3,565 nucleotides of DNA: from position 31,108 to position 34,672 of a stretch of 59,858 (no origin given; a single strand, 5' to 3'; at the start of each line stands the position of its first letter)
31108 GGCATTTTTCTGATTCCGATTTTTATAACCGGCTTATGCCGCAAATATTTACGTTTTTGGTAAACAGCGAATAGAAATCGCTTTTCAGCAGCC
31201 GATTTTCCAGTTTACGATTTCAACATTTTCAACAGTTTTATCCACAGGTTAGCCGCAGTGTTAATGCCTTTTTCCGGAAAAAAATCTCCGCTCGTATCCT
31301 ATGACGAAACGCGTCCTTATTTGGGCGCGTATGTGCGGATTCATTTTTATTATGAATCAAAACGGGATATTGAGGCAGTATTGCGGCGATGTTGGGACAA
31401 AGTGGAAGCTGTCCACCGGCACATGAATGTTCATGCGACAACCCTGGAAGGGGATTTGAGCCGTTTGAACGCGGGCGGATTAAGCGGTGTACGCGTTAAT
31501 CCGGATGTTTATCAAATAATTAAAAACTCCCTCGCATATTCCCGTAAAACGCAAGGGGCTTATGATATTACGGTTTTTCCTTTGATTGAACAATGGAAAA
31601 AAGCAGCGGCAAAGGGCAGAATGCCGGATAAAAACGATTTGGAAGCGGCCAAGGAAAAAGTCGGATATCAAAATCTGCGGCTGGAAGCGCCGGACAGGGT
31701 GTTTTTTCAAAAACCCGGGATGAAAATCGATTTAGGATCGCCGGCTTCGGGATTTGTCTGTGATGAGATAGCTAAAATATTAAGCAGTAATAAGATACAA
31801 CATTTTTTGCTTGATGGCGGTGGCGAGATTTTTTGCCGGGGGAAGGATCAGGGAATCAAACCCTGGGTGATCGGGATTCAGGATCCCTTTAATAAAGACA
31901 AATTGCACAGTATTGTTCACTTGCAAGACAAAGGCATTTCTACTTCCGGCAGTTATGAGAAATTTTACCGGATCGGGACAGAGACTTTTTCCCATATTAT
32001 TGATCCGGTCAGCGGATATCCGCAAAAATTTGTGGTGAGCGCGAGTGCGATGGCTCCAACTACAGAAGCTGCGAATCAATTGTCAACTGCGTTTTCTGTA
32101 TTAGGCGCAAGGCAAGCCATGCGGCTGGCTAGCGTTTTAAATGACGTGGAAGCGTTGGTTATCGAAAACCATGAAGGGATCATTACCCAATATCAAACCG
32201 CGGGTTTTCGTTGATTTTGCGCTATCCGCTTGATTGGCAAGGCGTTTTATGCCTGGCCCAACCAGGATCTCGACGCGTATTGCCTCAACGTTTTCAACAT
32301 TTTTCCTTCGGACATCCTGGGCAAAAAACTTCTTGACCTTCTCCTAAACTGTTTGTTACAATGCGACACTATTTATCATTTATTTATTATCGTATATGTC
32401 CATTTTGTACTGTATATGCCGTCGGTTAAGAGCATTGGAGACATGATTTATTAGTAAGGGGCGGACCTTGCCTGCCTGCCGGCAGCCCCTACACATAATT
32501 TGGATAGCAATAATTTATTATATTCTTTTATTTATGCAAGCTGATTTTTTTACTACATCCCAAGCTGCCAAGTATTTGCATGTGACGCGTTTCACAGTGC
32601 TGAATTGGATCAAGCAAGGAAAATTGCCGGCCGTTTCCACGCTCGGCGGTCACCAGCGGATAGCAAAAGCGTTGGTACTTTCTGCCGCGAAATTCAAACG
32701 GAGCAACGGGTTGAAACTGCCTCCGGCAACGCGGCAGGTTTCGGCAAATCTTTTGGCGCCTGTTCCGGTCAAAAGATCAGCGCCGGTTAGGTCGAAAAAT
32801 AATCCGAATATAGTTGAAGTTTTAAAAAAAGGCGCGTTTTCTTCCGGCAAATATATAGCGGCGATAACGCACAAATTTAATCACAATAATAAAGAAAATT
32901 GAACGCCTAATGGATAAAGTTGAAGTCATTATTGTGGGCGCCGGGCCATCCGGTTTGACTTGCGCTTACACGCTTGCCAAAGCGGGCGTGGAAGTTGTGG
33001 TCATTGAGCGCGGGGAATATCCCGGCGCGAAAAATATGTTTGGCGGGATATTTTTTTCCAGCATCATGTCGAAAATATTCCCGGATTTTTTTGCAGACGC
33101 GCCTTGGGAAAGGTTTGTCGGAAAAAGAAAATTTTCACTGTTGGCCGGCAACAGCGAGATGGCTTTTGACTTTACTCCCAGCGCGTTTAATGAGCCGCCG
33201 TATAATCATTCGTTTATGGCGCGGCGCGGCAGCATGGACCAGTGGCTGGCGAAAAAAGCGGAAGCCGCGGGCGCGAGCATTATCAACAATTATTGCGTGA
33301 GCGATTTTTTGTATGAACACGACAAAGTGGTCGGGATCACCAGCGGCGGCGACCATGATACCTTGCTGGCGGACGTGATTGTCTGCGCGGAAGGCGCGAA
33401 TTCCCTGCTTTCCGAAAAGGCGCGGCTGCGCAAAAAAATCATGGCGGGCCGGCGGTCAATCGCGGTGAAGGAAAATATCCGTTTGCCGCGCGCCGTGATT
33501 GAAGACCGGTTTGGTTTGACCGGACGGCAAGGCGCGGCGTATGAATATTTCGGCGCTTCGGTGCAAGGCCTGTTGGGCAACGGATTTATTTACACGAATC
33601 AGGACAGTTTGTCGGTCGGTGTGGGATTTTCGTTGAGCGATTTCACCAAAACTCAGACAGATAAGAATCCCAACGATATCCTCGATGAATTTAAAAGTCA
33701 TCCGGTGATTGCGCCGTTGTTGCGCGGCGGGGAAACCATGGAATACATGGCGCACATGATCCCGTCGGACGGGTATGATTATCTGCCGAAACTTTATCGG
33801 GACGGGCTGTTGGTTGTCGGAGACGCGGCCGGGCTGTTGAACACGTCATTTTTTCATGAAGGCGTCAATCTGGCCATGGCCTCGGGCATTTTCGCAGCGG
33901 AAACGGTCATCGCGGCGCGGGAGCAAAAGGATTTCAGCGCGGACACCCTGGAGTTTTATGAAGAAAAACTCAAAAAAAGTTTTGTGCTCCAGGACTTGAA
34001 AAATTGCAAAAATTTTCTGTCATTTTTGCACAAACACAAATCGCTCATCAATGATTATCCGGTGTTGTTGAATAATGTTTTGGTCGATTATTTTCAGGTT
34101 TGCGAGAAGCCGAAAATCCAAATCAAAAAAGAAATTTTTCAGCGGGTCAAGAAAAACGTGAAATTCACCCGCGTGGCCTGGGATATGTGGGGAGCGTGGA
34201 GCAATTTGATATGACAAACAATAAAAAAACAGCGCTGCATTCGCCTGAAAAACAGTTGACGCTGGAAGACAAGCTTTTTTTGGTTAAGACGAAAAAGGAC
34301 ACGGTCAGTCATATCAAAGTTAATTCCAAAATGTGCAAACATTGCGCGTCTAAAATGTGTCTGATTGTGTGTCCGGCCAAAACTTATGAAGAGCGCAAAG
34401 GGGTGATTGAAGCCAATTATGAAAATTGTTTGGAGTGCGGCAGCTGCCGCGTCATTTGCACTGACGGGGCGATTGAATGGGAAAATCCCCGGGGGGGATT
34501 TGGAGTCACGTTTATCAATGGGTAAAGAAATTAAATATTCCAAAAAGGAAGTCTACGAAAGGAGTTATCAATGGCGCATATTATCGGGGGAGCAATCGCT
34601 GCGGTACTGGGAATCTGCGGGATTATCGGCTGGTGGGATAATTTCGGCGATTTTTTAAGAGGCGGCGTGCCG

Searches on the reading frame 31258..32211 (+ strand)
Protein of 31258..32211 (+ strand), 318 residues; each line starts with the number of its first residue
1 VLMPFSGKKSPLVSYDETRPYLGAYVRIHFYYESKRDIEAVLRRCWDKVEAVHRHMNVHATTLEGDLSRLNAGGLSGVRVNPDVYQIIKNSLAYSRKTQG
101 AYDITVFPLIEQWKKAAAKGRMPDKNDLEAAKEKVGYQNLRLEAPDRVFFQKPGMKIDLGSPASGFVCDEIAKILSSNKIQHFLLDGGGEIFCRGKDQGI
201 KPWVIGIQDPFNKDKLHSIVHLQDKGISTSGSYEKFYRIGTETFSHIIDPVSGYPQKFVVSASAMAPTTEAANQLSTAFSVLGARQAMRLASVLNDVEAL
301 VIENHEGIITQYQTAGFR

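Call 7: search_protein_families(library=ncbifam, proteins=[window:31258-32211:+], max_evalue=0.01)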
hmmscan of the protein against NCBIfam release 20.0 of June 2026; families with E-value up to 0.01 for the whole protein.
window:31258-32211:+ (318 aa): 1 family
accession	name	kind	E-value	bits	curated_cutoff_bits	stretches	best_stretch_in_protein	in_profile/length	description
NF007774.0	PRK10461.1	equivalog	1.3e-40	139.4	498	1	64-293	82-319/351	FAD:protein FMN transferase ApbE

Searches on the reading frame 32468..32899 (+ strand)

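Call 7: search_protein_families(library=ncbifam, proteins=[window:32468-32899:+], max_evalue=0.01)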
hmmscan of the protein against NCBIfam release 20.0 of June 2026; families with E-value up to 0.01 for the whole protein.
window:32468-32899:+ (144 aa): 5 families
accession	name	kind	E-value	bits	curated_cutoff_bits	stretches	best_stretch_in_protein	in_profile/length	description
TIGR01764.1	excise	domain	1.2e-11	44.7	28.8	1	27-70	1-43/49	excisionase family DNA-binding protein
NF033787.1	HTH_BldC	subfamily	1.9e-08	34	77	1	28-68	3-43/49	BldC family transcriptional regulator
NF047737.1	antiphage_MADS1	equivalog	0.00061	20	80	1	28-55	4-31/49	methylation-associated defense system helix-turn-helix domain-containing protein MAD1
NF040990.2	MamR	equivalog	0.0015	18.8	100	1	27-56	43-72/91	magnetosome protein MamR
NF033518.0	transpos_IS607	equivalog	0.0016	18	110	1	32-71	2-41/187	IS607 family transposase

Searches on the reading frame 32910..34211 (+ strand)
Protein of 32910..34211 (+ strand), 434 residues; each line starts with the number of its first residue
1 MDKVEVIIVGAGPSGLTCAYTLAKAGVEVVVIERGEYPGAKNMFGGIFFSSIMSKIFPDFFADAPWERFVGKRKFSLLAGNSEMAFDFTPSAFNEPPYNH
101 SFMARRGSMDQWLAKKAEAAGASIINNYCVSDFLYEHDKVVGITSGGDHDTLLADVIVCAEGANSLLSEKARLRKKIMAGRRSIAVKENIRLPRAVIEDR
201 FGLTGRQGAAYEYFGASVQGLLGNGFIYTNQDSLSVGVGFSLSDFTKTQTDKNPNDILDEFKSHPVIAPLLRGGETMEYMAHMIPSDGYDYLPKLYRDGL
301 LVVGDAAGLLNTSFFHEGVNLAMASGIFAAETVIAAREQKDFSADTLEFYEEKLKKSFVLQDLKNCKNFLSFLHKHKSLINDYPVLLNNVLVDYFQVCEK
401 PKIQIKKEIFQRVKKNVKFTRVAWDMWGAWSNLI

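Call 7: search_protein_families(library=ncbifam, proteins=[window:32910-34211:+], max_evalue=0.01)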
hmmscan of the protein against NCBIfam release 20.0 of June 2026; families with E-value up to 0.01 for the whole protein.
window:32910-34211:+ (434 aa): 141 families (the best 25 are shown)
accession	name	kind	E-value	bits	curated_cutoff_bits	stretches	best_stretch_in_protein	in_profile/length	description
NF007450.0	PRK10015.1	subfamily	4.9e-99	331.9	466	1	2-415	4-412/429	FAD-dependent oxidoreductase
NF007542.0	PRK10157.1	subfamily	5.5e-93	312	610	1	3-420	5-415/428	FAD-dependent oxidoreductase FixC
TIGR02032.1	GG-red-SF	subfamily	2.1e-32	113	158.8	1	6-333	3-297/297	geranylgeranyl reductase family protein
TIGR02023.1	BchP-ChlP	subfamily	1.6e-24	86.6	343.3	1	5-358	2-321/388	geranylgeranyl diphosphate reductase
TIGR02028.1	ChlP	equivalog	2.5e-18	66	505.3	1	5-356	2-329/398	geranylgeranyl reductase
NF033113.0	halo_ClmS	equivalog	2.8e-17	62.4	900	1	4-358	3-346/570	chloramphenicol-biosynthetic FADH2-dependent halogenase CmlS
NF041160.1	DGGPL_Thplmales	equivalog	1.9e-16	60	780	1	3-366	3-343/396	digeranylgeranylglycerophospholipid reductase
NF041385.1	Dggglyphlred_Halo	equivalog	1.2e-15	56.9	700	2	109-355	97-337/405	digeranylgeranylglycerophospholipid reductase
NF004835.0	PRK06185.1-4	equivalog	2.6e-15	56.1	601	1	4-179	11-187/411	FAD-dependent oxidoreductase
NF041080.1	DGGGPL_reductase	equivalog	2.9e-15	56.1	580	3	5-35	3-33/447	digeranylgeranylglycerophospholipid reductase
NF004834.1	PRK06185.1-3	subfamily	4.2e-14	52.2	500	1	3-176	7-181/420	FAD-dependent oxidoreductase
TIGR00292.1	TIGR00292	equivalog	1.2e-13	51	148.3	1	4-53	22-71/254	sulfide-dependent adenosine diphosphate thiazole synthase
NF004833.1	PRK06185.1-1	subfamily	1.4e-13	50.4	488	1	3-177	2-178/403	FAD-dependent oxidoreductase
NF049967.1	QhpG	equivalog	4.6e-12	45.6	240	2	6-36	1-31/423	flavin-dependent monooxygenase QhpG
NF001933.0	PRK00711.1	subfamily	6.8e-10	38.5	383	1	5-44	2-41/429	D-amino acid dehydrogenase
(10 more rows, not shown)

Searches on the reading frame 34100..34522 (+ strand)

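Call 22: search_protein_families(library=ncbifam, proteins=[window:34100-34522:+], max_evalue=0.001)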
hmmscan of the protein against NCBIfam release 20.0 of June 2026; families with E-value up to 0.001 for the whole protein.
window:34100-34522:+ (141 aa): 34 families (the best 25 are shown)
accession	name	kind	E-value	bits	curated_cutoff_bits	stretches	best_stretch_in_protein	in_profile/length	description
NF011993.0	PRK15449.1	equivalog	1.2e-12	47.9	166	1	68-140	21-94/95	ferredoxin-like protein FixX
NF038355.1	FDH3_beta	equivalog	7.1e-09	35.9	240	1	62-128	37-104/180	formate dehydrogenase FDH3 subunit beta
NF040864.1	HgcB_ferredoxin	equivalog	8.3e-09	35.2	99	1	67-129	4-65/93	mercury methylation ferredoxin HgcB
TIGR02951.1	DMSO_dmsB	equivalog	1.2e-08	35.1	214.1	1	74-131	59-118/161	DMSO/selenate family reductase complex B subunit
NF043039.1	HgcAB_like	equivalog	8.4e-08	32.2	285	1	59-125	287-349/350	HgcAB-like fusion protein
NF045797.1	DsrO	equivalog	1.2e-07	31.5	200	1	60-124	84-149/235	sulfate reduction electron transfer complex DsrMKJOP subunit DsrO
NF045766.1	PhenlGlyoxDHPadI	equivalog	3.8e-07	29.2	700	1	73-131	49-109/443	NADH-dependent phenylglyoxylate dehydrogenase subunit beta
NF007658.0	PRK10330.1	equivalog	4.5e-07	29.5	260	1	75-126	54-105/181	electron transport protein HydN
TIGR04105.1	FeFe_hydrog_B1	subfamily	7e-07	28.3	450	1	71-125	106-159/462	monomeric [FeFe] hydrogenase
TIGR02700.1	flavo_MJ0208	hypoth_equivalog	8.5e-07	28.5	251.35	1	71-126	142-195/234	dihydromethanopterin reductase (acceptor)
TIGR03336.1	IOR_alpha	equivalog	3e-06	25.8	650.9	1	32-125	500-595/595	indolepyruvate ferredoxin oxidoreductase subunit alpha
NF008134.0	PRK10882.1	equivalog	3.6e-06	26.2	263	1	65-121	102-157/329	hydrogenase 2 operon protein HybA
NF006221.0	PRK08348.1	subfamily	4.8e-06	26.3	124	1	62-126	29-93/136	NADH-plastoquinone oxidoreductase subunit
NF038196.1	ferrodoxin_EFR1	subfamily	4.9e-06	26.8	75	1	62-129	170-233/242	EFR1 family ferrodoxin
NF009408.0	PRK12769.1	equivalog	5.1e-06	24.9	1003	1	73-126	50-103/659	formate-dependent uric acid utilization protein AegA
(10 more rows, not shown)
